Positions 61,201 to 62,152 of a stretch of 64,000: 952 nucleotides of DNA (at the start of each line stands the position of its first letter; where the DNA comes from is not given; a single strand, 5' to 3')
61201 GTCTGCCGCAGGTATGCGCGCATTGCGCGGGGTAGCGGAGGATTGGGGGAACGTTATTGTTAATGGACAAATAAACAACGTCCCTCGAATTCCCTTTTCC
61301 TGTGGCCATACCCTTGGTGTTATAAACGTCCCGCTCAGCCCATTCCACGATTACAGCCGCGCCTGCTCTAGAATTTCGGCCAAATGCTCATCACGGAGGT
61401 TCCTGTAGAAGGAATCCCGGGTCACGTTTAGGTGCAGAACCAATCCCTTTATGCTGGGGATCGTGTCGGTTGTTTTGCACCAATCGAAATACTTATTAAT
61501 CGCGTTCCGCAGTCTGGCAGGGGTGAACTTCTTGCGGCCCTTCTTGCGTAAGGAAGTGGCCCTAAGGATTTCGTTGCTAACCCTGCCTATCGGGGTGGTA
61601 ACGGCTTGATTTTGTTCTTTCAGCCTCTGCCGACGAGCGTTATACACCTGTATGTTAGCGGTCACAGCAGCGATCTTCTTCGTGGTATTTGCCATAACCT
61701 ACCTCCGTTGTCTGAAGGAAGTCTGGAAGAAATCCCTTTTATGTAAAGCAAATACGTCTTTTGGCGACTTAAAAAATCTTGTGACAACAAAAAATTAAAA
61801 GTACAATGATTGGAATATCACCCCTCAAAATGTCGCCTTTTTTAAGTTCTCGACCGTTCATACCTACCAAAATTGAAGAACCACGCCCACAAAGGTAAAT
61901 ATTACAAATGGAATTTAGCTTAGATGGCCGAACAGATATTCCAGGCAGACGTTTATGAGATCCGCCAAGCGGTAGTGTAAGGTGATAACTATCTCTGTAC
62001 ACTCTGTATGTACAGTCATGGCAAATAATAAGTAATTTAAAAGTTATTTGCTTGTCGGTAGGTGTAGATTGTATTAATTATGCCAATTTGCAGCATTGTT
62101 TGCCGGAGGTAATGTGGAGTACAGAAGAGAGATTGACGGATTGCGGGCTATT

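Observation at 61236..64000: Low-GC terminal segment with terminase-small-subunit-like gene and OafA-type O-acyltransferase: likely prophage or serotype-conversion remnant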

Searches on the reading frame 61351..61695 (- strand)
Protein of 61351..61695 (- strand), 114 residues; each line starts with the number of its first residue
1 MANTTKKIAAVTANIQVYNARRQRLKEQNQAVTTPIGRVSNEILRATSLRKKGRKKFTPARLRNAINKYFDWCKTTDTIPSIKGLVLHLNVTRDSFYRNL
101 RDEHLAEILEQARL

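Call 5: search_protein_families(library=pfam, proteins=[window:61351-61695:-], max_evalue=1)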
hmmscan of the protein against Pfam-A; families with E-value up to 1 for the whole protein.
window:61351-61695:- (114 aa): 2 families
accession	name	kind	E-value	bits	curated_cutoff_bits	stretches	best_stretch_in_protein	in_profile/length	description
PF16677.11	GP3_package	-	5.8e-09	36.5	29.4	1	55-113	4-69/105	DNA-packaging protein gp3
PF25200.1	DUF7833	-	0.15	12.5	24.3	1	40-82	6-50/63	Family of unknown function (DUF7833)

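Call 6: search_protein_families(library=phrogs, proteins=[window:61351-61695:-], max_evalue=1)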
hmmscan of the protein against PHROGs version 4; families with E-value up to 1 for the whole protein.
window:61351-61695:- (114 aa): 3 families
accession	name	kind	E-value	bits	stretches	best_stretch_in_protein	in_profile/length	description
phrog_606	-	head and packaging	1.2e-06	29.7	1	53-112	20-102/167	terminase small subunit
phrog_38674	-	unknown function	0.26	12.5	0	92-103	22-33/40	-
phrog_5473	-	unknown function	0.37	12.1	0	13-32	36-55/61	-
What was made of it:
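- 61296..61695 (-): Phage small-terminase (terS) pseudogene. It keeps the first 395 of about 597 nt. A 1-nt deletion near 61353 creates the stop of the 114-aa ORF. PF16677 and phrog_606 hits (calls 5, 6).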

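Call 7: find_encoding_contigs(protein=window:61351-61695:-, flank=10000, max_places=10)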
Protein window:61351-61695:- (114 aa): no gene with exactly this product is on record in the collection.

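Call 9: find_homologous_proteins(query=window:61351-61695:-)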
Query window:61351-61695:- (114 aa): 8 proteins with E <= 0.001 among 12 candidates.
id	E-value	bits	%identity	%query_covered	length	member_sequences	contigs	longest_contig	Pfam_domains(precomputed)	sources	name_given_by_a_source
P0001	1.8e-67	242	100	100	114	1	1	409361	PF16677.12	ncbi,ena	-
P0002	2.7e-53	196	82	100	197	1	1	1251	PF16677.12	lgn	-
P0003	2.1e-49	184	77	97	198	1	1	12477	PF16677.12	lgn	-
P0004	2.0e-48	181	77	97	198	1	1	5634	PF16677.12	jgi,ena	-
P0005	3.3e-30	122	77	69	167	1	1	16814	PF16677.12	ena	-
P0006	7.1e-27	111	82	58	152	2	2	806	PF16677.12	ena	-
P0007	1.4e-21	94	46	94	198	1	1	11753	PF16677.12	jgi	-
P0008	7.3e-12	63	45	73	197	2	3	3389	PF16677.12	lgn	-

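Call 10: find_encoding_contigs(protein=P0001, flank=10000, max_places=10)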
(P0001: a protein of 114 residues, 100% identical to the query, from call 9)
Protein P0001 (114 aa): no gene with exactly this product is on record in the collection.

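Call 14: list_cluster_members(proteins=[P0001, P0009, P0003])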
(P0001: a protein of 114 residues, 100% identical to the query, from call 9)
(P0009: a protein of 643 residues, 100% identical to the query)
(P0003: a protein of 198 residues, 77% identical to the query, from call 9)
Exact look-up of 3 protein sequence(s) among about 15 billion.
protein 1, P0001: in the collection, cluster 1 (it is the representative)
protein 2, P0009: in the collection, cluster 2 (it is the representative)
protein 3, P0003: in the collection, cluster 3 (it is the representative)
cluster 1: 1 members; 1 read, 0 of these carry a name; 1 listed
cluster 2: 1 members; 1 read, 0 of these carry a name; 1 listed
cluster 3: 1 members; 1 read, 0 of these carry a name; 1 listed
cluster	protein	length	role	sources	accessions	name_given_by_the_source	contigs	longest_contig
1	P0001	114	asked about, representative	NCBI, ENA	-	-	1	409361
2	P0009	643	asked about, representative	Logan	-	-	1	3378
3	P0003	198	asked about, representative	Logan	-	-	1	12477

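Call 19: find_encoding_contigs(protein=P0003, flank=10000, max_places=4)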
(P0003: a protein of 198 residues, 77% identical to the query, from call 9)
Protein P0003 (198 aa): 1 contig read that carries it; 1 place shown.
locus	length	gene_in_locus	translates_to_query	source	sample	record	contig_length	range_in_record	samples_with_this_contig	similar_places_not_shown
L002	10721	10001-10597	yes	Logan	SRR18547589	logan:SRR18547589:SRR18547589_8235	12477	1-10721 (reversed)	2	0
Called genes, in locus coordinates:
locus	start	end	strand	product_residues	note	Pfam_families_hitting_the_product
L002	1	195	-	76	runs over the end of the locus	-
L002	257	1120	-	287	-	PF00565:SNase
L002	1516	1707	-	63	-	-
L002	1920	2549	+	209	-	-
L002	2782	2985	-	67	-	-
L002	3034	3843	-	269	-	PF08378:NERD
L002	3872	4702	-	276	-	PF04471:Mrr_cat, PF22722:NA-iREase1, PF01396:Zn_ribbon_Top1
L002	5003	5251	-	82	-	-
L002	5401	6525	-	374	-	PF04055:Radical_SAM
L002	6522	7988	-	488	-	PF04055:Radical_SAM, PF13353:Fer4_12 (weak), PF13186:SPASM (weak)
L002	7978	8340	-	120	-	PF27806:HxsD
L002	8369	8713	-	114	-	PF13619:KTSC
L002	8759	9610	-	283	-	-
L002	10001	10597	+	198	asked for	PF16677:GP3_package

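Call 20: find_encoding_contigs(protein=P0005, flank=10000, max_places=4)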
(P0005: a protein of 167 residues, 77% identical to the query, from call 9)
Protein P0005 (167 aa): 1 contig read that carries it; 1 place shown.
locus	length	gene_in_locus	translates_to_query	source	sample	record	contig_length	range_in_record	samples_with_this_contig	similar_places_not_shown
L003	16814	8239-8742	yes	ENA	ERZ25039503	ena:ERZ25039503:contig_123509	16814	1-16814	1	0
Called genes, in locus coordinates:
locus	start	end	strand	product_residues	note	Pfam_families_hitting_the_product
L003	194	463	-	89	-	PF13560:HTH_31 (weak), PF01381:HTH_3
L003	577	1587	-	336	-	PF13310:Virulence_RhuM, PF02661:Fic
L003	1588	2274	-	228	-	PF12844:HTH_19 (faint), PF01381:HTH_3 (weak), PF07022:Phage_CI_repr (weak)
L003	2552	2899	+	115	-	-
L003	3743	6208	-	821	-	PF08448:PAS_4 (weak), PF00989:PAS (weak), PF13426:PAS_9, PF00989:PAS, PF13426:PAS_9, PF00512:HisKA, PF02518:HATPase_c, PF00072:Response_reg, +3 more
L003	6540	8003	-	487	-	PF13435:Cytochrome_C554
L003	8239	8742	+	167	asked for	PF16677:GP3_package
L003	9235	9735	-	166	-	PF00383:dCMP_cyt_deam_1, PF14437:MafB19-deam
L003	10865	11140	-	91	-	PF00587:tRNA-synt_2b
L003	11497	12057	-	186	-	PF02403:Seryl_tRNA_N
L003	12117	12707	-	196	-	PF12917:YfbR-like, PF13023:HD_3, PF01966:HD (weak)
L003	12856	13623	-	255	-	PF00892:EamA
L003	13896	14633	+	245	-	PF00206:Lyase_1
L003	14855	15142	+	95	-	-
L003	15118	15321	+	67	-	PF10415:FumaraseC_C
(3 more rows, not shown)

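Call 21: find_encoding_contigs(protein=P0007, flank=10000, max_places=4)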
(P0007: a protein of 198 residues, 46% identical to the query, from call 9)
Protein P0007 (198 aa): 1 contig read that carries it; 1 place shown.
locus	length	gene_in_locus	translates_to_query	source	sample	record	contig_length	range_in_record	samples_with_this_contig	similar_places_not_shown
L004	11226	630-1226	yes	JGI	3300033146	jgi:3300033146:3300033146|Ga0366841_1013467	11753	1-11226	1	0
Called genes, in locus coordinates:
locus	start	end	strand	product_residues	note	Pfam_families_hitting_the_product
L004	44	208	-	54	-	-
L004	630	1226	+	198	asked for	PF16677:GP3_package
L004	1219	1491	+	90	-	-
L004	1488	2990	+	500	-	PF03237:Terminase_6N, PF17289:Terminase_6C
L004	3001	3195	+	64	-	-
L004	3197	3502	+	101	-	PF21628:Gp10-like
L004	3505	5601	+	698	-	PF23899:SU10_portal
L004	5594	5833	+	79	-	-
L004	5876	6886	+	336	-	-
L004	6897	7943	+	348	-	-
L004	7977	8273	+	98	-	-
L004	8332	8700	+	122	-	-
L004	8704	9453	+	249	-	PF24175:SU10_adaptor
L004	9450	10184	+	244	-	-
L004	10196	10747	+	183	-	-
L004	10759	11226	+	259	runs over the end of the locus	-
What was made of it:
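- On Phage small terminase (Pfam PF16677 GP3_package): The feature is met in relative L004 (call 21).
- terS is phage-derived (calls 5, 6, 21).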

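Call 46: search_dna_similar(query=P0003, collection=phages, mode=protein, max_rows=15)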
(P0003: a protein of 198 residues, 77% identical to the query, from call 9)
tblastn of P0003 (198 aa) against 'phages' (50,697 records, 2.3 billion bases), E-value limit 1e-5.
Records with a match: 1; places in all: 1; records where one place covers at least 80% of the query: 0.
Best place of each record, by identity: <60% 1.
By first word of the organism name: Alteromonas 1.
By host as written in the record: Alteromonas gracilis 9a2 1.
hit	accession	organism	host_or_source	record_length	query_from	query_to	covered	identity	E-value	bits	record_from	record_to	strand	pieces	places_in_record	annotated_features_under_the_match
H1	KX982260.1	Alteromonas phage PB15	Alteromonas gracilis 9a2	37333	26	145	61%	28.1%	1e-9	62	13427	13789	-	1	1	small terminase | hypothetical protein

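Call 48: find_related_loci(query=A1, collection=viral_contigs, flank=8000)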
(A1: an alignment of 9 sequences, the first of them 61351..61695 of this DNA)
Query A1 (114 aa) in viral_contigs; peptide patterns used: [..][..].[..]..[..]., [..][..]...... (x = any residue, [..] = any of these).
198 stretches matched a pattern; 4 encode a relative of the query (tblastn E <= 1e-3); 4 distinct loci.
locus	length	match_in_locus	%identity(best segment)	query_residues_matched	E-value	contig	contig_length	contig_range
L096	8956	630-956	46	8-114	3e-30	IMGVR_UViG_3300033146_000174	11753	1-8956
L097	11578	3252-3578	38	3-114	3e-24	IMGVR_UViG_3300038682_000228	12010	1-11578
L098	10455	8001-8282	38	20-114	2e-16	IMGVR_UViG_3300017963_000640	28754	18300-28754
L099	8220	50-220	33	58-114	1e-5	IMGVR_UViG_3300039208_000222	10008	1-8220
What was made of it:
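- In viral contig L004 the intact relative sits next to a large terminase and an SU10-type portal (calls 21, 48).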

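Call 49: search_protein_families(library=ncbifam, proteins=[P0003], max_evalue=0.01)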
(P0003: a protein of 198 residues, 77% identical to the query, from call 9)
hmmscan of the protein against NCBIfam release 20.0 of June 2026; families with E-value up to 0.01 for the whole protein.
P0003 (198 aa): 0 families

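Call 50: search_protein_families(library=pfam, proteins=[P0003], max_evalue=0.01)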
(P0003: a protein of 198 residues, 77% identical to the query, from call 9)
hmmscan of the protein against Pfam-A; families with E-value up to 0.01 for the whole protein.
P0003 (198 aa): 1 family
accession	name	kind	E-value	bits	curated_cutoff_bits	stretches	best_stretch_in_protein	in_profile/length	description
PF16677.11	GP3_package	-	2.8e-11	43.9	29.4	1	53-145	4-102/105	DNA-packaging protein gp3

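Call 54: search_solved_structures(query=P0003, max_evalue=1, show_alignments=1)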
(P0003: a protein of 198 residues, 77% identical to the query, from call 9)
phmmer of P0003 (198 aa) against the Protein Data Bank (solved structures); distinct sequences matched with E-value up to 1: 0.

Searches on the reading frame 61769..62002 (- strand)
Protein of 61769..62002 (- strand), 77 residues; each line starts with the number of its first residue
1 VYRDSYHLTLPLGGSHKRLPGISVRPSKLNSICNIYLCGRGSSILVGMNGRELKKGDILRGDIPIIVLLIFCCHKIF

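Call 5: search_protein_families(library=pfam, proteins=[window:61769-62002:-], max_evalue=1)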
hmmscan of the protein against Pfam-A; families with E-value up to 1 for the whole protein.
window:61769-62002:- (77 aa): 1 family
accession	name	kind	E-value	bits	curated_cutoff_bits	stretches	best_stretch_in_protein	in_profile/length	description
PF19168.5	DUF5850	-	0.024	15.6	25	1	43-66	115-138/171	Family of unknown function (DUF5850)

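Call 6: search_protein_families(library=phrogs, proteins=[window:61769-62002:-], max_evalue=1)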
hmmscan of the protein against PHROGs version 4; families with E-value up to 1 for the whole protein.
window:61769-62002:- (77 aa): 0 families
